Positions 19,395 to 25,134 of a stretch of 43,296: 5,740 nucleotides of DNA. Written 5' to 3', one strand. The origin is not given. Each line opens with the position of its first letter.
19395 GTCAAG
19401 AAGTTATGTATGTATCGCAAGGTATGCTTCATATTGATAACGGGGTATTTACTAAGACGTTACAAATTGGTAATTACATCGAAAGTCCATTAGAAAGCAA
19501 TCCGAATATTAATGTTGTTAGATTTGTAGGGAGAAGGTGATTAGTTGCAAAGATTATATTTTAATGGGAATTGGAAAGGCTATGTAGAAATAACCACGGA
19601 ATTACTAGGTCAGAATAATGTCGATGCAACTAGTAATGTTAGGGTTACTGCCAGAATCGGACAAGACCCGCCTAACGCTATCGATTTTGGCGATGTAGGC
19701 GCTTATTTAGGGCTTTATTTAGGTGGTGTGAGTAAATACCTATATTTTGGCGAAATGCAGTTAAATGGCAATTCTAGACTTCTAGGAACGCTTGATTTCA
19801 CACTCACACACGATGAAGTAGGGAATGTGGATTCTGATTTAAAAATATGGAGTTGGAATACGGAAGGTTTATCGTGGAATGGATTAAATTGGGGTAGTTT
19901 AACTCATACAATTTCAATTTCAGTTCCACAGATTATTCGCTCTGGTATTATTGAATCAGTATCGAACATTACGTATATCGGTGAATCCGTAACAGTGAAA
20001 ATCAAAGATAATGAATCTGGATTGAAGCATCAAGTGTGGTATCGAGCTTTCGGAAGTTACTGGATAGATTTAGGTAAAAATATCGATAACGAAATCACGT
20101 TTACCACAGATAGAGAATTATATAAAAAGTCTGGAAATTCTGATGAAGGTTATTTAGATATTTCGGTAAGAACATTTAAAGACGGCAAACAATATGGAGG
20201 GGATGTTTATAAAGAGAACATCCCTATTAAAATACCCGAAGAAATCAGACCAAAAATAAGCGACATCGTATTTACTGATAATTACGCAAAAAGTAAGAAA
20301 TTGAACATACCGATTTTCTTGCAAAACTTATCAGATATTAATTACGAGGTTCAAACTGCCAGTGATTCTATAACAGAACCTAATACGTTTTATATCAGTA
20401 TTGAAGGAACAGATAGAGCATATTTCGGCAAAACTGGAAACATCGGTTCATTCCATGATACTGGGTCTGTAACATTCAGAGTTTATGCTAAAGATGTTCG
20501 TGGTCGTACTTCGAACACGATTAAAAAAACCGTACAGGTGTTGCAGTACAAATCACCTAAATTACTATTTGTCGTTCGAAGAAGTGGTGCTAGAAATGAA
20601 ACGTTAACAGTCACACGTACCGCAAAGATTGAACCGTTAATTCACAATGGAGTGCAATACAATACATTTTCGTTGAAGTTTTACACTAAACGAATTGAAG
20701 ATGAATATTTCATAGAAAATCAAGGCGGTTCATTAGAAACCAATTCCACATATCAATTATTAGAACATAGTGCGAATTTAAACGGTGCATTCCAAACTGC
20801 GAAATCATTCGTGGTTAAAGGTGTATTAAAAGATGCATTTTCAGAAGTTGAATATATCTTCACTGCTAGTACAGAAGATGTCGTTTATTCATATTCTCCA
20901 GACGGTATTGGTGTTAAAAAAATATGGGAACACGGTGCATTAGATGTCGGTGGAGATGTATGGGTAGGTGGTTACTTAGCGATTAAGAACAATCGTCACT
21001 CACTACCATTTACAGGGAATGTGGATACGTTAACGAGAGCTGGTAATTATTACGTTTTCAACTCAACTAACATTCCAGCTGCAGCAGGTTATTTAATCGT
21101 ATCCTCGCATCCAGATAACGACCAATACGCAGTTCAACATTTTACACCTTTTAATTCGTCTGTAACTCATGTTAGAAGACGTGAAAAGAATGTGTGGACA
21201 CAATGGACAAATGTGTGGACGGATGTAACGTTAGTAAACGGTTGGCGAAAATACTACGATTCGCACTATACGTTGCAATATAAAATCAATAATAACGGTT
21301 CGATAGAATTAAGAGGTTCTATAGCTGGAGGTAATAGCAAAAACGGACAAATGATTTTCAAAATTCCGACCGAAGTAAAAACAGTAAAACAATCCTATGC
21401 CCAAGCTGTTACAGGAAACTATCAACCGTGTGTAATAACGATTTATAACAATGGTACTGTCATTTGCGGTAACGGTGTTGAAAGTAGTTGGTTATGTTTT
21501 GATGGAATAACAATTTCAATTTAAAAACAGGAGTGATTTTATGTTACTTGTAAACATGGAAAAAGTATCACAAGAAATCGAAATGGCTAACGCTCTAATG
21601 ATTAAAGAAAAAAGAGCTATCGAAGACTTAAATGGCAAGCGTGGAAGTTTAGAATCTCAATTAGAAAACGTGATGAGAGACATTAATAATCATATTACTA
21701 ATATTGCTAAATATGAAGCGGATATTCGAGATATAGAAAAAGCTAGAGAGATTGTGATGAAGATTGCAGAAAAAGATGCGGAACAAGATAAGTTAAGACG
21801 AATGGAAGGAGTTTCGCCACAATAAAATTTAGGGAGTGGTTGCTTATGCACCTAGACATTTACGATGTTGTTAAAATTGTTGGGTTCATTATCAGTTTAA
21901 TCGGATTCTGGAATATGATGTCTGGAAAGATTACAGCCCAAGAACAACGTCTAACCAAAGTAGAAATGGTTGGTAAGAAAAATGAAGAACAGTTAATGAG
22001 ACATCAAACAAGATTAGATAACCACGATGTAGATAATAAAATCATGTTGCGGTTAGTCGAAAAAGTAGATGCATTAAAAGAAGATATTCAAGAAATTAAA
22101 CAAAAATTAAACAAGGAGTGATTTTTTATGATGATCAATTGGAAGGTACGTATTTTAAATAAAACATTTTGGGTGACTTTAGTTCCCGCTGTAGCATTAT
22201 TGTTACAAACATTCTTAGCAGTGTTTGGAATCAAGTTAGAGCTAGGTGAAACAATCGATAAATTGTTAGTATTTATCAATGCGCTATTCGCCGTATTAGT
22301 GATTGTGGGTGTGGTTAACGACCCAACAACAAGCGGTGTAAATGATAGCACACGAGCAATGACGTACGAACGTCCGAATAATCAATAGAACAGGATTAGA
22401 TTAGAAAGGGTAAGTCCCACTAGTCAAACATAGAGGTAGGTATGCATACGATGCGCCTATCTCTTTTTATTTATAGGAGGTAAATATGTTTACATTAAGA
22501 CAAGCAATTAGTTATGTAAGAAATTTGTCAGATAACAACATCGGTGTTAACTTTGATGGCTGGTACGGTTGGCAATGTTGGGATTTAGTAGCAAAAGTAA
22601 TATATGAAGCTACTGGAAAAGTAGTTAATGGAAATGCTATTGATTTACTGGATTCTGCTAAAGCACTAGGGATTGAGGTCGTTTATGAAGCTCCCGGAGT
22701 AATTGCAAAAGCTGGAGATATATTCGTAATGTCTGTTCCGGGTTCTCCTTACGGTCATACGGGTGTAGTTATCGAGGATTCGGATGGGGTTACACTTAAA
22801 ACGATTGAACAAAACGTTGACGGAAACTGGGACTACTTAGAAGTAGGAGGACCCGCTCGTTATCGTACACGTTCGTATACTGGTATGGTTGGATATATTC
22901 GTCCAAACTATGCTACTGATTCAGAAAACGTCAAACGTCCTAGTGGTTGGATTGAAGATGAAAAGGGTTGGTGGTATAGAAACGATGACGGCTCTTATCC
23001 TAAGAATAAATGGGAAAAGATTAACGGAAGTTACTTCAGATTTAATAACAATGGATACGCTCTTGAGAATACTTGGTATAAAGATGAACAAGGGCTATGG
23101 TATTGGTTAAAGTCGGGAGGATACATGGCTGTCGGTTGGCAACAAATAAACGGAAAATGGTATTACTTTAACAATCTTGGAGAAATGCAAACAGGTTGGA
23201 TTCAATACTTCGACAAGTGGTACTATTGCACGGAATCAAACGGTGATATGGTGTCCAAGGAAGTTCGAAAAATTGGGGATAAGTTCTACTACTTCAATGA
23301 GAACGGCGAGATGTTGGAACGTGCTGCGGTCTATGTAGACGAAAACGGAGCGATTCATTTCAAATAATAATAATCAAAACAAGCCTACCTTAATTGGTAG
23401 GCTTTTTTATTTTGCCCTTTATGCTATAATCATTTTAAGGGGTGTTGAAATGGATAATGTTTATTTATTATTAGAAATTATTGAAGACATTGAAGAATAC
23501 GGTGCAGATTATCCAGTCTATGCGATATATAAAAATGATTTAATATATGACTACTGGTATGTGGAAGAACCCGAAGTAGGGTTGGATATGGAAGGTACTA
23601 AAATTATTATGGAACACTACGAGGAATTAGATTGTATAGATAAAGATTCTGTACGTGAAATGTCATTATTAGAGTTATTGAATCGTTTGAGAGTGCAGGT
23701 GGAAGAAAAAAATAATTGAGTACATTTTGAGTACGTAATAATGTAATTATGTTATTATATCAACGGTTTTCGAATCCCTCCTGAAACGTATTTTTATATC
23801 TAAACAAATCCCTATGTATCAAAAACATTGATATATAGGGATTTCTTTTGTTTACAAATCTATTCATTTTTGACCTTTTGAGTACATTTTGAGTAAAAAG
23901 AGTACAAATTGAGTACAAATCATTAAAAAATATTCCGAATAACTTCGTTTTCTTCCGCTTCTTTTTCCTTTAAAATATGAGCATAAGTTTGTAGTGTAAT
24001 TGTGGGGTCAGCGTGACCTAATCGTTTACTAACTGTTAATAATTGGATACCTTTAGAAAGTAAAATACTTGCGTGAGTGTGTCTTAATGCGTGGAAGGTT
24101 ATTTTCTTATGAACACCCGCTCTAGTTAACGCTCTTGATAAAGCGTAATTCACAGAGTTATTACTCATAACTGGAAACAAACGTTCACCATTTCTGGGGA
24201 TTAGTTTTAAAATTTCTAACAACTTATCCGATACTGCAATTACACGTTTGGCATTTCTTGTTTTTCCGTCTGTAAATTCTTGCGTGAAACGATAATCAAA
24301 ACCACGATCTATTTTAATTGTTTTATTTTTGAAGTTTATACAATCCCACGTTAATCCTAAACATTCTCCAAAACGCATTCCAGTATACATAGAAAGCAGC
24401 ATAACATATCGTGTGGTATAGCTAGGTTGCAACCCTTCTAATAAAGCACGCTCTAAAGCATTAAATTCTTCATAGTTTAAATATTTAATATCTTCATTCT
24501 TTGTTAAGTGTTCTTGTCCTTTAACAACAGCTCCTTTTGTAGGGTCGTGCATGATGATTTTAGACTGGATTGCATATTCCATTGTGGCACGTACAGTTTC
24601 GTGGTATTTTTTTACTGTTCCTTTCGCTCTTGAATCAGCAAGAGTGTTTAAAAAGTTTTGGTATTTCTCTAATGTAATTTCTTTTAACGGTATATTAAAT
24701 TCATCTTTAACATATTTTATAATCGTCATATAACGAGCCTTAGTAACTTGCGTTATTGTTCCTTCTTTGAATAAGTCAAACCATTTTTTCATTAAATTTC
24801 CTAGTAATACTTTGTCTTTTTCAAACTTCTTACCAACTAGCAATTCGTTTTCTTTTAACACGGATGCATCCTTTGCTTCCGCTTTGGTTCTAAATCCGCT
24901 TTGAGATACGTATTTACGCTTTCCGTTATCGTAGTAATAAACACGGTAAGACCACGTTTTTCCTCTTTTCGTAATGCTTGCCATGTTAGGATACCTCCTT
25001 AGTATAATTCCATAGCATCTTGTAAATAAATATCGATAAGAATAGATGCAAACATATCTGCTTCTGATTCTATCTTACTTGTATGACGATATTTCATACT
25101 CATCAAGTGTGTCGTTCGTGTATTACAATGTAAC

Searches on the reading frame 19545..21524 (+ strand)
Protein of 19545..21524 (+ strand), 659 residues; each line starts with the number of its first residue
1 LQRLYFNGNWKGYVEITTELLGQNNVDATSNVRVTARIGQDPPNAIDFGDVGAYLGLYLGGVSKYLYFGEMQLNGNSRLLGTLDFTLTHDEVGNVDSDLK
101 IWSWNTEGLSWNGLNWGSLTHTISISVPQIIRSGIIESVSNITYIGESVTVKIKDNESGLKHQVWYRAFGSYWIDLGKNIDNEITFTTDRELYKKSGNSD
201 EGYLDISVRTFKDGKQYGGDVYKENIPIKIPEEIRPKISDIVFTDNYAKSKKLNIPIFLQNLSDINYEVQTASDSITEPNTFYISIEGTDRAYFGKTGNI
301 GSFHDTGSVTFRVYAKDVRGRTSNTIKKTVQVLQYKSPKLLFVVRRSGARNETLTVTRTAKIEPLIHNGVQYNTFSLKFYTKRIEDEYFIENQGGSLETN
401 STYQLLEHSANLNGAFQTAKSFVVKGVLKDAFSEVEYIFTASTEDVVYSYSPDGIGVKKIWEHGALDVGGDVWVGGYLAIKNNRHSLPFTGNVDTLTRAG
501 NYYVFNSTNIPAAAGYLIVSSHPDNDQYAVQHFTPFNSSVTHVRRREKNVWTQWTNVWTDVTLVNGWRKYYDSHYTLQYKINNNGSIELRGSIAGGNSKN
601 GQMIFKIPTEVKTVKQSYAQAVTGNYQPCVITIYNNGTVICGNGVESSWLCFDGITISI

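Call 92: search_protein_families(library=pfam, proteins=[window:19545-21524:+], max_evalue=0.001)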
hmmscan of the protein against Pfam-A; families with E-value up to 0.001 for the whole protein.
window:19545-21524:+ (659 aa): 1 family
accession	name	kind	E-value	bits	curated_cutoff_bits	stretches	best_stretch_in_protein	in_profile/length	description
PF05895.17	DUF859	-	8.3e-84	282.7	28.8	1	6-622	5-624/626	Siphovirus protein of unknown function (DUF859)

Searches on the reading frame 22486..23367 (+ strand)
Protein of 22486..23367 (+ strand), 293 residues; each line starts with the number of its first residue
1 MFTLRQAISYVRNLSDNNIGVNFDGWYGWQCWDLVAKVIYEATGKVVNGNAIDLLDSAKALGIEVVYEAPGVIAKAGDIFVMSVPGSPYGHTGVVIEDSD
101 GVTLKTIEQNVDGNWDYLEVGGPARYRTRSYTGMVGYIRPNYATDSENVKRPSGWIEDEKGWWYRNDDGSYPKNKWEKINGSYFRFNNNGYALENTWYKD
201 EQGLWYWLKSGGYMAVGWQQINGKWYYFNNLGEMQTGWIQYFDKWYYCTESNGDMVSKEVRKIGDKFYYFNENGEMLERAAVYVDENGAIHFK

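Call 91: search_dna_similar(query=window:22486-23367:+, collection=phages, mode=protein, max_rows=12)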
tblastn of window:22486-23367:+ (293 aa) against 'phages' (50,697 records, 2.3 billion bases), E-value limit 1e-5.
Records with a match: 813; places in all: 856; records where one place covers at least 80% of the query: 15.
Best place of each record, by identity: 60-80% 4; <60% 809.
By first word of the organism name: Streptococcus 393; Staphylococcus 327; Enterococcus 68; Clostridium 5; Bacteriophage 4; Mammaliicoccus 3; Eggerthella 2; Lactococcus 2; Phietavirus 2; Phage 1; and 6 more.
By host as written in the record: Staphylococcus aureus 114; - 49; Enterococcus faecalis 21; Staphylococcus pseudintermedius 15; Staphylococcus sp. 14; Staphylococcus epidermidis 13; Enterococcus faecalis ATCC 29212 12; Streptococcus suis 11; and 389 more.
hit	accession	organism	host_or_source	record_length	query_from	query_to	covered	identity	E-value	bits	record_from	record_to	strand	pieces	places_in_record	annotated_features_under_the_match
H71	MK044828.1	Streptococcus phage 33888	-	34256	1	293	100%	47.8%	1e-74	253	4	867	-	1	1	lytic amidase | LL-H family holin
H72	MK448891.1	Streptococcus phage Javan266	Streptococcus infantis PRJNA179863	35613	1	293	100%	46.2%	2e-60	257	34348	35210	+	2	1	lysin (x2)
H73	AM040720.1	Phage SK137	Streptococcus mitis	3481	1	293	100%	44.7%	2e-65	226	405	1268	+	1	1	skl: N-acetylmuramoyl-L-alanine amidase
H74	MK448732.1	Streptococcus phage Javan331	Streptococcus mitis SK137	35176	1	293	100%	44.7%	3e-65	226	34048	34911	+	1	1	lysin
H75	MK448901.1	Streptococcus phage Javan306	Streptococcus mitis 321A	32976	1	293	100%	44.7%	4e-64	223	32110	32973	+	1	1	cell wall-associated murein hydrolase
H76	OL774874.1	Streptococcus phage MissE1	Streptococcus mitis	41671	1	293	100%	44.3%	1e-63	222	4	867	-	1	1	cell wall-associated murein hydrolase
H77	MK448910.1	Streptococcus phage Javan336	Streptococcus mitis SK608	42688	1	293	100%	44.0%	2e-64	224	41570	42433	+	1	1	choline binding protein A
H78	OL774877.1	Streptococcus phage MissG1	Streptococcus mitis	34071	1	293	100%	44.0%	4e-63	220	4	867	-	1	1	lysin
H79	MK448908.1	Streptococcus phage Javan326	Streptococcus mitis P-44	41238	1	293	100%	44.0%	1e-62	219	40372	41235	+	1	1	lysin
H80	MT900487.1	Streptococcus phage 23TH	Streptococcus infantis 23TH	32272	2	290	99%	34.4%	1e-37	147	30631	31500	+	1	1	N-acetylmuramoyl-L-alanine amidase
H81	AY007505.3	Streptococcus phage SM1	Streptococcus mitis SF100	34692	2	290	99%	33.1%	5e-36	142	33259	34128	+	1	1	56: gp56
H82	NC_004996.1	Streptococcus phage SM1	Streptococcus mitis SF100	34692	2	290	99%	33.1%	5e-36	142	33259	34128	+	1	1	endolysin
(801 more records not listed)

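Call 92: search_protein_families(library=pfam, proteins=[window:22486-23367:+], max_evalue=0.001)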
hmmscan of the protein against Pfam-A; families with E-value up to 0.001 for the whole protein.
window:22486-23367:+ (293 aa): 3 families
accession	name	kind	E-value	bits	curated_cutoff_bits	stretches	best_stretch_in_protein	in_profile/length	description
PF01473.26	Choline_bind_1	-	9.9e-16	57.6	20.5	1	217-234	2-19/19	Putative cell wall binding repeat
PF19127.6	Choline_bind_3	-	1.1e-15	57.8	27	1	216-258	2-45/47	Choline-binding repeat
PF05257.22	CHAP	-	1.3e-11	45.3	26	1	26-110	5-81/81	CHAP domain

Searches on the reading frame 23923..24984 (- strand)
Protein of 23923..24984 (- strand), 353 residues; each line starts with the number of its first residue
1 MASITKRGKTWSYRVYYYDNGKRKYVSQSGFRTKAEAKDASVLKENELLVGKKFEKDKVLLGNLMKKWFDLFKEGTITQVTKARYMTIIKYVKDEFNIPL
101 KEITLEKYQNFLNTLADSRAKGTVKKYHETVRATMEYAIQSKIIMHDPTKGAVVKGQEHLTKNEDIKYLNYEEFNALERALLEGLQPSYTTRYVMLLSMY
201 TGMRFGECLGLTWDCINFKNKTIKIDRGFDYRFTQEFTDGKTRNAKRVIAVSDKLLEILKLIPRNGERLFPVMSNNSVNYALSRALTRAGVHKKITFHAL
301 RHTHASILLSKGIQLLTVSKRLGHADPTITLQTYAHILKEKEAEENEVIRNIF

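Call 92: search_protein_families(library=pfam, proteins=[window:23923-24984:-], max_evalue=0.001)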
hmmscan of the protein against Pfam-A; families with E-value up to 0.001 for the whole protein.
window:23923-24984:- (353 aa): 5 families
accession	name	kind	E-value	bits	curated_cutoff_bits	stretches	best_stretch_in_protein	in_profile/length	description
PF00589.27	Phage_integrase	-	1.6e-27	96.8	27.1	1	187-340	20-171/172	Phage integrase family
PF14657.12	Arm-DNA-bind_4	-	6.1e-08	32.6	22.3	1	10-40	1-34/47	Arm DNA-binding domain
PF13102.12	Phage_int_SAM_5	-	4.7e-05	24.1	22.3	1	79-149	23-93/98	Phage integrase SAM-like domain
PF14659.12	Phage_int_SAM_3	-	0.00026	21.6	22.6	1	61-115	2-57/58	Phage integrase, N-terminal SAM-like domain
PF22022.2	Phage_int_M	-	0.00033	21.3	27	1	64-150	4-91/96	Phage integrase central domain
